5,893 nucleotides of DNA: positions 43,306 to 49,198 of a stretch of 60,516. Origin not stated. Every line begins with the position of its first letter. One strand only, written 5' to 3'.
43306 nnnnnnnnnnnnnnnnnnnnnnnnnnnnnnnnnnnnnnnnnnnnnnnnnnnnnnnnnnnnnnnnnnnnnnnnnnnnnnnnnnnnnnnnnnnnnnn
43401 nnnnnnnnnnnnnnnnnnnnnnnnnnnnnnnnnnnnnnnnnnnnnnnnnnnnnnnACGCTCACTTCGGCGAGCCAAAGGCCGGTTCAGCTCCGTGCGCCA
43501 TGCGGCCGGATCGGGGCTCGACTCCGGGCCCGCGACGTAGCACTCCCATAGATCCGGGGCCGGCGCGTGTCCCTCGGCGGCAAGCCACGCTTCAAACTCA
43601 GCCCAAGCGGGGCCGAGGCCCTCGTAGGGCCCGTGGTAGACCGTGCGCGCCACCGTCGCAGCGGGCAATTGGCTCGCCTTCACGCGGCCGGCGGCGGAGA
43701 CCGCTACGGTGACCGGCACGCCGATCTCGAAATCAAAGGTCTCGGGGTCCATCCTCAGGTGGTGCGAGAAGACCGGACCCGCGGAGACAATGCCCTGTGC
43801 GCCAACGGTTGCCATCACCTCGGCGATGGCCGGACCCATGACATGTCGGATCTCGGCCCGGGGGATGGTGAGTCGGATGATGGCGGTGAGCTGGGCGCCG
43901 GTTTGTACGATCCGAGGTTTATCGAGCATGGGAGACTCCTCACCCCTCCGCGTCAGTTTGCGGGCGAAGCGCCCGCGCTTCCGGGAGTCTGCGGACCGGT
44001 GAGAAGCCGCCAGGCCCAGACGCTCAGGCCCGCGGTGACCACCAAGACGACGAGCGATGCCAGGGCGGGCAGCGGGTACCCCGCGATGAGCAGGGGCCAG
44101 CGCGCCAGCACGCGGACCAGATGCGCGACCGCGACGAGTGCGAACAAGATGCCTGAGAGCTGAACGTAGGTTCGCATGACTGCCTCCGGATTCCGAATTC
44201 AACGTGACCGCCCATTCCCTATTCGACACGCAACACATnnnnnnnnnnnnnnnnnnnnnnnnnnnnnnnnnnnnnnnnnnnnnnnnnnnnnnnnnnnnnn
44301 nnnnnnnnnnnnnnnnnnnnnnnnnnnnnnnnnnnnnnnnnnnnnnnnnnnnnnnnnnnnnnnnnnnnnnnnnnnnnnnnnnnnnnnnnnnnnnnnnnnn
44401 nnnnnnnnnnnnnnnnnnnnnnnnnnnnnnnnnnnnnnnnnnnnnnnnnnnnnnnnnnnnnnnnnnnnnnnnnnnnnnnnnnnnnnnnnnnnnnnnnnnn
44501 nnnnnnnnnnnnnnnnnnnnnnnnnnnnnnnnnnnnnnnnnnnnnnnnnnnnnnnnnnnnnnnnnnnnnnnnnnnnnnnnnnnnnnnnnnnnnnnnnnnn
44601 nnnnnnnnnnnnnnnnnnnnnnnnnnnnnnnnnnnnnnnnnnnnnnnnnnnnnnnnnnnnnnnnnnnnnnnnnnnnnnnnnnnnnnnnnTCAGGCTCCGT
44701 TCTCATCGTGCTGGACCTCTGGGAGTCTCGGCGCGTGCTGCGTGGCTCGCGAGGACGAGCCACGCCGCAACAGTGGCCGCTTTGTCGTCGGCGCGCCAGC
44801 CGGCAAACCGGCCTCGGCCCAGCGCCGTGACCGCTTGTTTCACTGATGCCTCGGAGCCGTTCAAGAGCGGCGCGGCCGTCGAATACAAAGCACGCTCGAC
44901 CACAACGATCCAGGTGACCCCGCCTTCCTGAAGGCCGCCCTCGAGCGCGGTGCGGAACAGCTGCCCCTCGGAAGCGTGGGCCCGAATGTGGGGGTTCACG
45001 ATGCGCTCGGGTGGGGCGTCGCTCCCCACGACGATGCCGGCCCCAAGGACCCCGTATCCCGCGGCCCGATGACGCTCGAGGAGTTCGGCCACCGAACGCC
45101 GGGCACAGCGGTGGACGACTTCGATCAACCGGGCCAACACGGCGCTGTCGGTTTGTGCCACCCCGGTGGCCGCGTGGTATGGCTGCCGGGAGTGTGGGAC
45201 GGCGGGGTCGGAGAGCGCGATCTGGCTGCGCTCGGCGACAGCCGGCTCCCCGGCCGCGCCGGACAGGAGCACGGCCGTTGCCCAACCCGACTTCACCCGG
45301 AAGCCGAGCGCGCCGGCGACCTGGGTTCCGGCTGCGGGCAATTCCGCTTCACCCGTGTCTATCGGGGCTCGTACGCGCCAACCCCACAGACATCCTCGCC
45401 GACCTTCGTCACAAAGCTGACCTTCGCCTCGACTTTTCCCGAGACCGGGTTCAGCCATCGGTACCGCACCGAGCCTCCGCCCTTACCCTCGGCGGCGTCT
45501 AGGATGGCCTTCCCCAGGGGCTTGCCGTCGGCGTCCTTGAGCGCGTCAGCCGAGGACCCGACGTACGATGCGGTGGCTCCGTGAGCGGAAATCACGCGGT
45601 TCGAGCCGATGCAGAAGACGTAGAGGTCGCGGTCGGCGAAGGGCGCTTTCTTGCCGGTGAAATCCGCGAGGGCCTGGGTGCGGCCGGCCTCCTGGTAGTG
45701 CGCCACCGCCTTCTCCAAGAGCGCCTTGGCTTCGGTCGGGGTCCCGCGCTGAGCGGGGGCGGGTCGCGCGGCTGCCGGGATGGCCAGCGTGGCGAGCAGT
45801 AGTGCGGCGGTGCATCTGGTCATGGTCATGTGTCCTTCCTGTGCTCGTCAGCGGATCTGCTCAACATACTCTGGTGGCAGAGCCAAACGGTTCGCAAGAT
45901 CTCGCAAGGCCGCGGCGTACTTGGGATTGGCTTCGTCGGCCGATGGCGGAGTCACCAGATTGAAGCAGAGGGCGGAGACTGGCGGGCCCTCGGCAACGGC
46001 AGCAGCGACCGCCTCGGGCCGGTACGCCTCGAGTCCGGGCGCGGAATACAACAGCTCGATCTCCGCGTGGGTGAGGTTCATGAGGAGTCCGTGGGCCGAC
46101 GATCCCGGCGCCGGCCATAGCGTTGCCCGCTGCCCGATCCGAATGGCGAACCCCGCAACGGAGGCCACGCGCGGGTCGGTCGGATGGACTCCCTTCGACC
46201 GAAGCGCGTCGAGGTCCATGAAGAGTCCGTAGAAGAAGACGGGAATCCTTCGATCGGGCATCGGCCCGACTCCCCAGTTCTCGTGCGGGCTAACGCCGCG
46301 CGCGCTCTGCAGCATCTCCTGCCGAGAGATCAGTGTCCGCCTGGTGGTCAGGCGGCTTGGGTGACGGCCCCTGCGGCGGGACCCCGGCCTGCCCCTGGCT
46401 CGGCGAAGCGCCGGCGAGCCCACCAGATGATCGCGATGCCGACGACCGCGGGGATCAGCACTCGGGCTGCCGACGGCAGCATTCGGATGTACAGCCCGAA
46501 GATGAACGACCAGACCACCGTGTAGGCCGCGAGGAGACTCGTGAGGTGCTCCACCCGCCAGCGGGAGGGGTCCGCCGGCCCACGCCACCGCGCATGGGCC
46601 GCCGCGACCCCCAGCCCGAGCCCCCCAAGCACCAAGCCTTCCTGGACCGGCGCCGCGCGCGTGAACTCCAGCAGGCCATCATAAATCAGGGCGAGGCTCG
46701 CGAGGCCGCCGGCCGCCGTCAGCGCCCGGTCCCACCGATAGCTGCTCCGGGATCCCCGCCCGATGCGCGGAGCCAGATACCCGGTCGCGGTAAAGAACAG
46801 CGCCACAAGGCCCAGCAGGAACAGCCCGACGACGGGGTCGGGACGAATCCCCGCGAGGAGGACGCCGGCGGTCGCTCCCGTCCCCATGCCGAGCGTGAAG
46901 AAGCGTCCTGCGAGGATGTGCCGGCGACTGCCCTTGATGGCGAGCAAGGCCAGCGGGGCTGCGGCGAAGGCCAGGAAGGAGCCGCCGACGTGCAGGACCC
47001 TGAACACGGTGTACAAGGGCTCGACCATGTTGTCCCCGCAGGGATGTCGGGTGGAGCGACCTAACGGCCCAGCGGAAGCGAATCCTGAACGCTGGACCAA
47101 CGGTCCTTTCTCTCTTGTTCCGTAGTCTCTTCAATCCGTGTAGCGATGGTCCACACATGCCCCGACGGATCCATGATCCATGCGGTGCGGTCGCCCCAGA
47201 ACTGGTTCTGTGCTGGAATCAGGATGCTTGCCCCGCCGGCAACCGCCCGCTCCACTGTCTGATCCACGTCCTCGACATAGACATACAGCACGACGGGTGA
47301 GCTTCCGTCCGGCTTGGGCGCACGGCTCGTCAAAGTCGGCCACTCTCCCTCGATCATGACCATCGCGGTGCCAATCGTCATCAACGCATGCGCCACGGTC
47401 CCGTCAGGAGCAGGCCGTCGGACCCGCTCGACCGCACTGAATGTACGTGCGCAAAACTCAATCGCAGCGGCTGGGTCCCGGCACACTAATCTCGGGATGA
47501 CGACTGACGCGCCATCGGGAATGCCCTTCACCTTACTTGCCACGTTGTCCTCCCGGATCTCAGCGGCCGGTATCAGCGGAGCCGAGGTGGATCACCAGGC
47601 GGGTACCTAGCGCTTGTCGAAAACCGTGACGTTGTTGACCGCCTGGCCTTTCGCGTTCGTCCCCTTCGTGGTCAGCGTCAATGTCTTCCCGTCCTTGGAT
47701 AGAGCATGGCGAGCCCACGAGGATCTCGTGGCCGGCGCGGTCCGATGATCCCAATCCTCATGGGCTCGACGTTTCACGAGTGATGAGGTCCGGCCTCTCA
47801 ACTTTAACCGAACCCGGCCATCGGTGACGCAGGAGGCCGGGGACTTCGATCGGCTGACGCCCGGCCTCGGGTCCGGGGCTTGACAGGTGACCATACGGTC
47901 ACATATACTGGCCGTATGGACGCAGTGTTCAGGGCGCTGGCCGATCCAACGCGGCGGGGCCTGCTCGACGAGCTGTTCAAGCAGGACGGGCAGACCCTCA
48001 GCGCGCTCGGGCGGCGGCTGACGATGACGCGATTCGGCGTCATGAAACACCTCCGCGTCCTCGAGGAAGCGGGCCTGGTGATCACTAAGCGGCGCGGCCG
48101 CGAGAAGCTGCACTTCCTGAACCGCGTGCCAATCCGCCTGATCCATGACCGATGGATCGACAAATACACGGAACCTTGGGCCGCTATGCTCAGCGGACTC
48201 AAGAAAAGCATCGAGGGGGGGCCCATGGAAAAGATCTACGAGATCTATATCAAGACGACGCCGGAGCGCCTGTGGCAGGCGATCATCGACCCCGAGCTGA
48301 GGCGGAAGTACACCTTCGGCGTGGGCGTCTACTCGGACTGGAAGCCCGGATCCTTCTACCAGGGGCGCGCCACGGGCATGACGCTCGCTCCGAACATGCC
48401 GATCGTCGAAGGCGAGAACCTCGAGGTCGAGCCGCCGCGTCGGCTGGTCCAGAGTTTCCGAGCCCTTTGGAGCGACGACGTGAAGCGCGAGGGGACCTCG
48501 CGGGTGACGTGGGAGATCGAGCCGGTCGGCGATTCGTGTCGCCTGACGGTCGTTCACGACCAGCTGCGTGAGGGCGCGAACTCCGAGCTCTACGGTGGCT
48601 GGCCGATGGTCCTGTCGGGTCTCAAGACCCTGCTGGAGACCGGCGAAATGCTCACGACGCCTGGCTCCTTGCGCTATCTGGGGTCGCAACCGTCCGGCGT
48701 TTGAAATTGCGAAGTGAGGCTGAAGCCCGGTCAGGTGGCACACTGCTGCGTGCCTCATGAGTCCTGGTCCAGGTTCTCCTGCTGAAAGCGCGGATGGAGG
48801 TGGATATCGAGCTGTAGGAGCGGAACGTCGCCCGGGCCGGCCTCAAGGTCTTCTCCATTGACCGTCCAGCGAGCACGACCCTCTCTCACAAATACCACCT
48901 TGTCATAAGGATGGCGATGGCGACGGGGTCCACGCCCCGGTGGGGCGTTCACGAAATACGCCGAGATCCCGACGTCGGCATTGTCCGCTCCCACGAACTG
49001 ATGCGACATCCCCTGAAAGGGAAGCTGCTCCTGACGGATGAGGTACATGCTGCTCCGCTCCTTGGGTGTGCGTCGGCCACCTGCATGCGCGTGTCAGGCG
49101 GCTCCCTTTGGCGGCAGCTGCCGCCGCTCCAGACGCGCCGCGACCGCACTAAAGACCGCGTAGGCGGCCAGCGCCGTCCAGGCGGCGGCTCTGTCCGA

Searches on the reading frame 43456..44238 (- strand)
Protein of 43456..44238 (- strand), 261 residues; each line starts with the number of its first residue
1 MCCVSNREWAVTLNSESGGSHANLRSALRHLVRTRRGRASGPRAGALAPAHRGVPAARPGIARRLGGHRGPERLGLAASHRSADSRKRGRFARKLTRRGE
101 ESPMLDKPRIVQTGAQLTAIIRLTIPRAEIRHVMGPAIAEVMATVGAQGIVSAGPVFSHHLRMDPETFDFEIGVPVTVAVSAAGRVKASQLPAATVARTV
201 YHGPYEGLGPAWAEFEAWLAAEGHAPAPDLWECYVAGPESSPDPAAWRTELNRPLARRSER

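Call 43: search_protein_families(library=pfam, max_evalue=0.001, proteins=[window:43456-44238:-])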
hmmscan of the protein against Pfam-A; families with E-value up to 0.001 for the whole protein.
window:43456-44238:- (261 aa): 1 family
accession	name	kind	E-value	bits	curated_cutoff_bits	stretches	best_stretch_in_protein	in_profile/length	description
PF06445.20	GyrI-like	-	3.8e-10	40.7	26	1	107-251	2-150/155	GyrI-like small molecule binding domain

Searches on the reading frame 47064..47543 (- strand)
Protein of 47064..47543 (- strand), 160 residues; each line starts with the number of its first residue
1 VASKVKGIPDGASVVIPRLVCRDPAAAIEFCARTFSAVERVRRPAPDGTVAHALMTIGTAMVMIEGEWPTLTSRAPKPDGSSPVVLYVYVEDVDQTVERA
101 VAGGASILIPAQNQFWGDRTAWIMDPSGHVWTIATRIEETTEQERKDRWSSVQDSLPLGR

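Call 43: search_protein_families(library=pfam, max_evalue=0.001, proteins=[window:47064-47543:-])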
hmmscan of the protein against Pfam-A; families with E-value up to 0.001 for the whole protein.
window:47064-47543:- (160 aa): 3 families
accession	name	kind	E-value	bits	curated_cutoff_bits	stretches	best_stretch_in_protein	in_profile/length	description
PF00903.31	Glyoxalase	-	5e-12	46.7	20.6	1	19-132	7-120/121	Glyoxalase/Bleomycin resistance protein/Dioxygenase superfamily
PF18029.7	Glyoxalase_6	-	6.5e-06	27.2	23.6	1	21-132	6-104/106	Glyoxalase-like domain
PF12681.13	Glyoxalase_2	-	0.00031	21.1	30.1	1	79-135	58-115/118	Glyoxalase-like domain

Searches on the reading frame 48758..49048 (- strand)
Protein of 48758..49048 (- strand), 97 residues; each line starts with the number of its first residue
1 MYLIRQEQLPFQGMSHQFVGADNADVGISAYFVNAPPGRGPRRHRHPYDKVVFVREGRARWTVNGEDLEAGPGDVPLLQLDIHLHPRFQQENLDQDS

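Call 13: search_protein_families(library=pfam, max_evalue=0.01, proteins=[window:48758-49048:-])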
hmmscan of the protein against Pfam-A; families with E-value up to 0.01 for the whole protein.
window:48758-49048:- (97 aa): 2 families
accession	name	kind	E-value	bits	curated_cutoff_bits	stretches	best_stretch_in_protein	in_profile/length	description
PF07883.17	Cupin_2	-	1.1e-09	38.3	27.2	1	32-75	2-45/70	Cupin domain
PF02311.25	AraC_binding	-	0.0009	19.4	21.1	1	37-78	12-53/135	AraC-like ligand binding domain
